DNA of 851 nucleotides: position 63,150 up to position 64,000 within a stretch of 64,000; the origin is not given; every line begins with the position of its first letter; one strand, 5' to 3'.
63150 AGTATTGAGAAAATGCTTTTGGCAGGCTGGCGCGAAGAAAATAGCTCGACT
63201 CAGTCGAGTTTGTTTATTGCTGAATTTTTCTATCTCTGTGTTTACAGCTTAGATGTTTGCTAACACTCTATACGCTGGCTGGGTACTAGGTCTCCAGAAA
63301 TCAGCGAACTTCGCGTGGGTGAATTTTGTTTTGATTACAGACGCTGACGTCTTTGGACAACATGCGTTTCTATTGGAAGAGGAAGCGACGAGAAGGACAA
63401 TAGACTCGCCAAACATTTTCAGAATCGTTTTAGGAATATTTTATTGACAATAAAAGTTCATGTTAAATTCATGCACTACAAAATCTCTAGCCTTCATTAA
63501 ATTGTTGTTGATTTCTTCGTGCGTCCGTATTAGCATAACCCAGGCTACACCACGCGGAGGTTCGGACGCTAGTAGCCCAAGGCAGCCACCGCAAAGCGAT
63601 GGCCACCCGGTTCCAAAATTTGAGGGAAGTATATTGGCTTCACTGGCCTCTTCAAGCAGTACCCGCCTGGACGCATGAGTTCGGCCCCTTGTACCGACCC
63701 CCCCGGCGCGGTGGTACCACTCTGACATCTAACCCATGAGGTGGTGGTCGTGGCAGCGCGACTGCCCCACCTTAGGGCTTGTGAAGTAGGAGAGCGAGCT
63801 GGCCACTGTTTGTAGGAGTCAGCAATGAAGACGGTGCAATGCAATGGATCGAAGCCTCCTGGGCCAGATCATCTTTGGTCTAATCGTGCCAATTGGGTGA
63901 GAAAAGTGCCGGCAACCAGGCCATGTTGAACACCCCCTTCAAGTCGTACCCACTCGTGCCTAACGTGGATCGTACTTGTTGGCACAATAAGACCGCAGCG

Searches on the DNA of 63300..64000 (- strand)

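Call 9: search_rna_families(source=window, start=63300, end=64000, threshold=evalue, max_evalue=10, show_alignments=3)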
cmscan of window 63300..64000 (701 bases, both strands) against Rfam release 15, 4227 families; matches with E-value up to 10: 4.
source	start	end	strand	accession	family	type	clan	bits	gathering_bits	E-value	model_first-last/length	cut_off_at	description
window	63520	63580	-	RF00094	HDV_ribozyme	Gene; ribozyme;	-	25.6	50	0.17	1-89/89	no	Hepatitis delta virus ribozyme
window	63415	63484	-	RF00536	snoMe28S-Cm3227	Gene; snRNA; snoRNA; CD-box;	-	18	43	8.7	1-82/82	no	Small nucleolar RNA Me28S-Cm3227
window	63521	63577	-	RF01787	drz-agam-1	Gene; ribozyme;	-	17.7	37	0.83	1-82/82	no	drz-agam-1 ribozyme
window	63521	63578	-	RF02682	HDV-F-prausnitzii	Gene; ribozyme;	-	16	44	2.5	1-74/74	no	HDV ribozyme from F. prausnitzii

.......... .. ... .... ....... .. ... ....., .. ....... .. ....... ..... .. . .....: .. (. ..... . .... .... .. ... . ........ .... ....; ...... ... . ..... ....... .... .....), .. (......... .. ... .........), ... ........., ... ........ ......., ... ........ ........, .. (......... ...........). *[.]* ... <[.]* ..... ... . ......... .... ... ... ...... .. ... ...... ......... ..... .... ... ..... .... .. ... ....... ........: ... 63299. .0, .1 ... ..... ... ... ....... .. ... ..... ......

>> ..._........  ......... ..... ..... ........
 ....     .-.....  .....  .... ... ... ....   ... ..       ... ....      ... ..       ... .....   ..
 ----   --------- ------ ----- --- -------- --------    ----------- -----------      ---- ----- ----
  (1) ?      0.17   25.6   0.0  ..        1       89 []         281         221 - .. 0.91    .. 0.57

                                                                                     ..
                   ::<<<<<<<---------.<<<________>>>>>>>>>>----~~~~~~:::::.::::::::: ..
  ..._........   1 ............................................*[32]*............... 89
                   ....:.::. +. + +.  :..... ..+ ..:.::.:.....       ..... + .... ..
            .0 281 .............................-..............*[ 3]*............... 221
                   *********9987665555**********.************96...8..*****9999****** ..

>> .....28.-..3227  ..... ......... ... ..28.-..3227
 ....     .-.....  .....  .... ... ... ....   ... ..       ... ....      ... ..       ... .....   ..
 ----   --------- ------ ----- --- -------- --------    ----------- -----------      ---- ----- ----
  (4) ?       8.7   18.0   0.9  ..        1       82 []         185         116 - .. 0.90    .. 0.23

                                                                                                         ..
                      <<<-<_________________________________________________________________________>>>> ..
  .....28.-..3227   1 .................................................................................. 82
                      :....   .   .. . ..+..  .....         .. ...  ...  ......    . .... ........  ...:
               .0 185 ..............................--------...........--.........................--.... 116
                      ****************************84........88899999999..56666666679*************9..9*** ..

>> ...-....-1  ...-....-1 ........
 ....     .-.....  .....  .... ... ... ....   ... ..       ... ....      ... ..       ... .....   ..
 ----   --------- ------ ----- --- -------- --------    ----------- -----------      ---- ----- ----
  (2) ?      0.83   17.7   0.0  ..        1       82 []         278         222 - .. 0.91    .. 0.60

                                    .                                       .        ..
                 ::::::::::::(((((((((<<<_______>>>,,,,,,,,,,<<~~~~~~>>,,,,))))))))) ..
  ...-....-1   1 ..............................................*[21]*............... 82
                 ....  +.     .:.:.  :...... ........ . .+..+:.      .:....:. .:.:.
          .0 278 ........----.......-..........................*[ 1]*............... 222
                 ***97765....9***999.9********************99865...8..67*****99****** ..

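Call 35: search_rna_families(source=L003, start=9450, end=10260, threshold=evalue, max_evalue=10, show_alignments=0)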
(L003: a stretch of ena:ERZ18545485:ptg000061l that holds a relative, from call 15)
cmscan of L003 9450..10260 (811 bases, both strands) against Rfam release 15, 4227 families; matches with E-value up to 10: 3.
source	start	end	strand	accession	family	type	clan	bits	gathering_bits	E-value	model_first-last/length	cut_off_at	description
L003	10149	10209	+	RF00094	HDV_ribozyme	Gene; ribozyme;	-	25.6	50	0.2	1-89/89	no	Hepatitis delta virus ribozyme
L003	10152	10208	+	RF01787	drz-agam-1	Gene; ribozyme;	-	17.7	37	0.96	1-82/82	no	drz-agam-1 ribozyme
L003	10151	10208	+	RF02682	HDV-F-prausnitzii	Gene; ribozyme;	-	16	44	2.9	1-74/74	no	HDV ribozyme from F. prausnitzii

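Call 88: search_rna_families(sources=[L007, L009, L010, L013, L014, L015], threshold=evalue, max_evalue=5)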
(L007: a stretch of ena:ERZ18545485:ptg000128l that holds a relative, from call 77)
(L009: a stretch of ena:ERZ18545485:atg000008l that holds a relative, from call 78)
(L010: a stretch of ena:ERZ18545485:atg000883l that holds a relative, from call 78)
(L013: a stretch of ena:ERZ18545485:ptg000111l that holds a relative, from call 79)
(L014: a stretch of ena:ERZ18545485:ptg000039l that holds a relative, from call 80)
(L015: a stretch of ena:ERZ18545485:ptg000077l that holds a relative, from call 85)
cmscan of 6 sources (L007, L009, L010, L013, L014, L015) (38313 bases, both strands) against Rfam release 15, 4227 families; matches with E-value up to 5: 5.
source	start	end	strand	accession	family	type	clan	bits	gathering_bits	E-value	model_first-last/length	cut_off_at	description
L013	3247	3333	+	RF00094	HDV_ribozyme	Gene; ribozyme;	-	32.4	50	0.48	1-89/89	no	Hepatitis delta virus ribozyme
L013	4908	4983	-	RF02226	sX7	Gene; sRNA;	-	26.7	55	0.27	1-95/95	no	Xanthomonas sRNA sX7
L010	1068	1190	-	RF00677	MIR168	Gene; miRNA;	-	24.9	66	0.089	1-129/129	no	MIR168 microRNA precursor family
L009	5170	5280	-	RF01295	SCARNA7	Gene; snRNA; snoRNA; scaRNA;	-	20.9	65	0.37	1-330/330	no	Small Cajal body-specific RNA 7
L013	5234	5289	+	RF00289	SNORND104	Gene; snRNA; snoRNA; CD-box;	CL00077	18.6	40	4.8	1-70/70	no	Small nucleolar RNA SNORD104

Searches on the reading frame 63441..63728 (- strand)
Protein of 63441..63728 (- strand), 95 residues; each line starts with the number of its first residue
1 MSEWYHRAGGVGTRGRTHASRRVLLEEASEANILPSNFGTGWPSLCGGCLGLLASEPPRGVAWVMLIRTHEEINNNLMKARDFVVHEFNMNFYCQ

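Call 15: find_encoding_contigs(protein=window:63441-63728:-, flank=10000, max_places=6)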
Protein window:63441-63728:- (95 aa): 2 contigs read that carry it; 2 places shown.
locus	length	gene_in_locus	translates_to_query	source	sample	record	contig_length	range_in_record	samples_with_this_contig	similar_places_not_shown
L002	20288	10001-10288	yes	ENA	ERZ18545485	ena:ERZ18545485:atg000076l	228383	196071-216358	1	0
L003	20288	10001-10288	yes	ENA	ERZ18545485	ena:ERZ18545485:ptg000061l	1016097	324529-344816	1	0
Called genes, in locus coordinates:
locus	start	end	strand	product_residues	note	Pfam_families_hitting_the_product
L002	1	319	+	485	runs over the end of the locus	PF01436:NHL (faint), PF25021:TEN_NHL, PF00651:BTB, PF24570:BACK_BPM_SPOP (faint)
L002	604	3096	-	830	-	-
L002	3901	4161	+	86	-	PF07707:BACK (faint), PF24570:BACK_BPM_SPOP (faint)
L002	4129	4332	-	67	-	-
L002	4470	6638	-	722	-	-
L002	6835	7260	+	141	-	-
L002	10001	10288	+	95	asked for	-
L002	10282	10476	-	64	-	-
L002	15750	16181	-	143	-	PF03074:GCS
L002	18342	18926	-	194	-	PF17753:Ig_mannosidase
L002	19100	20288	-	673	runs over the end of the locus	PF22666:Glyco_hydro_2_N2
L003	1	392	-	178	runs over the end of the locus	-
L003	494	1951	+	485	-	PF01436:NHL (faint), PF25021:TEN_NHL, PF00651:BTB, PF24570:BACK_BPM_SPOP (faint)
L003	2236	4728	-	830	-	-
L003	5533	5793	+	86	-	PF07707:BACK (faint), PF24570:BACK_BPM_SPOP (faint)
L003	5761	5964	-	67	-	-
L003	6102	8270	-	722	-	-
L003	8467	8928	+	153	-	-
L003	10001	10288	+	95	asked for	-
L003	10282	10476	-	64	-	-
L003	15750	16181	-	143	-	PF03074:GCS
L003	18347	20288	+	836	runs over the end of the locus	-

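Call 19: find_homologous_proteins(query=window:63441-63728:-, max_evalue=10)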
Query window:63441-63728:- (95 aa): 1 proteins with E <= 10 among 3 candidates.
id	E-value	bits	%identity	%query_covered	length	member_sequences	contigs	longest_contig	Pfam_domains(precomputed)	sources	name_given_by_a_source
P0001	1.2e-60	219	100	100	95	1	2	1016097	-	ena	-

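Call 75: search_protein_representatives(alignment_id=A5)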
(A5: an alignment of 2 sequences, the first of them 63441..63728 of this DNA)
Query: 2 sequences, 96 profile positions. Proteins with E-value up to 0.001 (for the whole library): 10; up to 1e-10: 2; up to 1e-30: 2. The best 10 are listed.
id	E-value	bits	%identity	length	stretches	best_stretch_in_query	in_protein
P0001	1.3e-53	195.0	-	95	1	1-96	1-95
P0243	6.2e-36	138.3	-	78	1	4-86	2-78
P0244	2.0e-08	50.1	-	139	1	3-42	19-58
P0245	2.1e-07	46.9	-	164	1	27-72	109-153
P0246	8.9e-07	44.9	-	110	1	5-46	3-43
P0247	9.3e-06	41.6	-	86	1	30-61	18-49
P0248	9.6e-06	41.6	-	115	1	5-61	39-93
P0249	1.6e-05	40.9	-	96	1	35-86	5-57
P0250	2.0e-05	40.5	-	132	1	11-72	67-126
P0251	8.3e-04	35.4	-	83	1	45-74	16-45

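Call 77: find_encoding_contigs(protein=P0245, flank=3000, max_places=6)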
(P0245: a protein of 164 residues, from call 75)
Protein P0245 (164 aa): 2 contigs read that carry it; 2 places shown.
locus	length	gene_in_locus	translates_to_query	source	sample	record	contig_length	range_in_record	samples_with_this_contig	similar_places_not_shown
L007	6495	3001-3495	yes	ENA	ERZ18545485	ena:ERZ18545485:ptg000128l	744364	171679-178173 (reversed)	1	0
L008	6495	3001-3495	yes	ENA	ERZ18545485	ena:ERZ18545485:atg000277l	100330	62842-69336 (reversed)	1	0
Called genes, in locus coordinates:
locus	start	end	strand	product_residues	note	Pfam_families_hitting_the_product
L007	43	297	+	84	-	-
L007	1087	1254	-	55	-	-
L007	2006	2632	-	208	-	-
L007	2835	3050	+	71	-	-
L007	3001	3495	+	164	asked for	-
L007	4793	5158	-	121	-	-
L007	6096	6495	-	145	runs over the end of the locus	-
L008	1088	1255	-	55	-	-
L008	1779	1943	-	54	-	PF16172:DOCK_N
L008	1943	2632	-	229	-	-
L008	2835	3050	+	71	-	-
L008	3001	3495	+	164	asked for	-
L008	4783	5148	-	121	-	-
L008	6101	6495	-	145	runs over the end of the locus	-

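Call 78: find_encoding_contigs(protein=P0250, flank=3000, max_places=6)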
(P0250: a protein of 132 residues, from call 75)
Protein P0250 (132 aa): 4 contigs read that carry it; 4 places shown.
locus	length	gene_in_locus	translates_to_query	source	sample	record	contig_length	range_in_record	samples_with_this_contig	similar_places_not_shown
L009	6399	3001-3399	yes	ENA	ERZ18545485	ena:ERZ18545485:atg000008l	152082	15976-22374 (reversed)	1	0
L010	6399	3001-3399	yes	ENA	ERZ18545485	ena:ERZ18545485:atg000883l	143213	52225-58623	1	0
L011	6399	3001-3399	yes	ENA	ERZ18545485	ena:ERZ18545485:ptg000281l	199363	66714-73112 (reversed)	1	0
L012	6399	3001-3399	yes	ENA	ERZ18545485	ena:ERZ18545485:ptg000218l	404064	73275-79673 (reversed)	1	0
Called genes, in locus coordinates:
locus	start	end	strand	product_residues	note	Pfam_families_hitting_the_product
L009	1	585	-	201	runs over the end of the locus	-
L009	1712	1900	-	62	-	-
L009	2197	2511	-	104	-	-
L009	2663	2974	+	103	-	-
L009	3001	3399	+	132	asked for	-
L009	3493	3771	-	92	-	-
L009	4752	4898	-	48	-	-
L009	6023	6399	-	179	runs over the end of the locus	-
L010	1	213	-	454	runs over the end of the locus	-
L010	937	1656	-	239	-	-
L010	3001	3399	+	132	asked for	-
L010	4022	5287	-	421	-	PF07992:Pyr_redox_2 (weak), PF13738:Pyr_redox_3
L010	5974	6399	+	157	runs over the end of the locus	PF17146:PIN_6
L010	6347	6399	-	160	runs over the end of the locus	-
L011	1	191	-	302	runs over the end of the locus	-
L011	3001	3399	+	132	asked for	-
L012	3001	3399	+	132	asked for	-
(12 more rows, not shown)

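Call 79: find_encoding_contigs(protein=P0248, flank=3000, max_places=6)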
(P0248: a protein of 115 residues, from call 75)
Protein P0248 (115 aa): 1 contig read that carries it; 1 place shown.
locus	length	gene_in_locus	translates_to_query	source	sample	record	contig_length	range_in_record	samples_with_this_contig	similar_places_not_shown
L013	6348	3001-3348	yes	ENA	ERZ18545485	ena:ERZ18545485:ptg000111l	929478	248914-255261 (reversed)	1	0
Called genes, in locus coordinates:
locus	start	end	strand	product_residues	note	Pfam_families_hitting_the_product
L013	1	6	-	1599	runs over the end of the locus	PF00090:TSP_1 (weak), PF19028:TSP1_spondin, PF00090:TSP_1 (weak), PF19028:TSP1_spondin, PF19028:TSP1_spondin, PF00090:TSP_1, PF19028:TSP1_spondin, PF19028:TSP1_spondin, +3 more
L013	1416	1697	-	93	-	PF04189:Gcd10p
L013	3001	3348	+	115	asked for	-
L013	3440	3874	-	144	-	-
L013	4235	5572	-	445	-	-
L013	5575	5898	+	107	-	-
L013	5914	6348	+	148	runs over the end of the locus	-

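Call 80: find_encoding_contigs(protein=P0244, flank=3000, max_places=6)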
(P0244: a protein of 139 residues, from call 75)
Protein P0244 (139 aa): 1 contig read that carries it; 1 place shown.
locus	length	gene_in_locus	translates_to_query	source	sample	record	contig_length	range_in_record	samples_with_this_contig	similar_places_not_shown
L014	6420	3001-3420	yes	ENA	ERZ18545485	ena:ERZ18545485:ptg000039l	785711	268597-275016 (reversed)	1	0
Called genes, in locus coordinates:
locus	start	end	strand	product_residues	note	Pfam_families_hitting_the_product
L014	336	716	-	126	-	-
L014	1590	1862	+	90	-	-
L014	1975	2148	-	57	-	-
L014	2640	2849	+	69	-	-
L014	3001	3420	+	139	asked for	-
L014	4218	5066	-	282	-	PF00147:Fibrinogen_C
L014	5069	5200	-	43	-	-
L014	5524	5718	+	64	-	-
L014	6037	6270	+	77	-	-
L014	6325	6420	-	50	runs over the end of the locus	PF23358:OST48_MD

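Call 85: find_encoding_contigs(protein=P0251, flank=3000, max_places=6)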
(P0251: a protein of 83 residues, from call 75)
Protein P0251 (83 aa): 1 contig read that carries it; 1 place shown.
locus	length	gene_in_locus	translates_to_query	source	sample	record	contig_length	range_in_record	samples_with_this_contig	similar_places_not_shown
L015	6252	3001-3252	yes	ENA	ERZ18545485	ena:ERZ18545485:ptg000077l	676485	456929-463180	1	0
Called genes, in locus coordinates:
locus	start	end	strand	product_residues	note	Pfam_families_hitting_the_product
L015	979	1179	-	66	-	-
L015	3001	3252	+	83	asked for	-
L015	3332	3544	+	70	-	-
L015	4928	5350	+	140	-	-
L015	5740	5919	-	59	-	-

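Call 94: list_cluster_members(proteins=[P0001, P0243, P0244, P0245, P0246, P0247, P0248, P0249, P0250, P0251])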
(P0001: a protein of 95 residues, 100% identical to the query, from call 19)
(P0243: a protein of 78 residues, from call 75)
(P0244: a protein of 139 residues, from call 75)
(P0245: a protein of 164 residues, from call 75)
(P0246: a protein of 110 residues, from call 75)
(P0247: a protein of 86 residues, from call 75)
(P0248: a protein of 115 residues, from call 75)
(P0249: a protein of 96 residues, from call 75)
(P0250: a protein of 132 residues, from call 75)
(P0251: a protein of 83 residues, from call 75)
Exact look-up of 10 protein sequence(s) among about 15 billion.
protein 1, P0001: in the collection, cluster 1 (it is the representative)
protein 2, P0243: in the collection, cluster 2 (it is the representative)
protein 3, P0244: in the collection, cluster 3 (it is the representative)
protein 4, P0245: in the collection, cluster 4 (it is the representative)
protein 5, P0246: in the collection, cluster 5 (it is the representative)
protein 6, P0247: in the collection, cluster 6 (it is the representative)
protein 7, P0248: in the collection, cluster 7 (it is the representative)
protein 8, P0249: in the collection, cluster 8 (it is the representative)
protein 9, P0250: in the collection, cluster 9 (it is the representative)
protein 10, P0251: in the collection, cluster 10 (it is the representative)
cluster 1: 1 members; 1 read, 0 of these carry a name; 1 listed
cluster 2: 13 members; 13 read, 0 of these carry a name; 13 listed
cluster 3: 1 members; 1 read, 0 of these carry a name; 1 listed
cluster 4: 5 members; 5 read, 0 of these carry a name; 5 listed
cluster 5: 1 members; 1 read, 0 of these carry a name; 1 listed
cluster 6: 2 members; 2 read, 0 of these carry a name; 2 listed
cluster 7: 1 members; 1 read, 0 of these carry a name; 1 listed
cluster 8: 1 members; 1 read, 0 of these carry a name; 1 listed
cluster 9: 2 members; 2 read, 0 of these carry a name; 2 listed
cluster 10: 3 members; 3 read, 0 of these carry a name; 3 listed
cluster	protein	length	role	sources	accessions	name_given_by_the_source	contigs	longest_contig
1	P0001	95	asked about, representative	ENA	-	-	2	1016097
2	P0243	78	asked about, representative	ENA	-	-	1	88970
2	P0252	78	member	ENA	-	-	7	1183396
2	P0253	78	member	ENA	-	-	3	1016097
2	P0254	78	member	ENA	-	-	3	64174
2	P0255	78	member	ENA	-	-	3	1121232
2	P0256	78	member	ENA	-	-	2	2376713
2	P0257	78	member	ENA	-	-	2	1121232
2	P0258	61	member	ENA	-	-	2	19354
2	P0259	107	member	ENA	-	-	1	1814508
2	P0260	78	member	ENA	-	-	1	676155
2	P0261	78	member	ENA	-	-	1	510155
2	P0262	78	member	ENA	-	-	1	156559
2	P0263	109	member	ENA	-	-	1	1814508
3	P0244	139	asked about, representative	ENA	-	-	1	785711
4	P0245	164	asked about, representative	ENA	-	-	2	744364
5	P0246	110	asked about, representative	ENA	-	-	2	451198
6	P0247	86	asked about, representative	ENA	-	-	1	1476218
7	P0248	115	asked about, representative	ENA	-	-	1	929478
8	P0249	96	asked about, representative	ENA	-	-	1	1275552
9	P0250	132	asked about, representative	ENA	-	-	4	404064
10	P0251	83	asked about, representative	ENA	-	-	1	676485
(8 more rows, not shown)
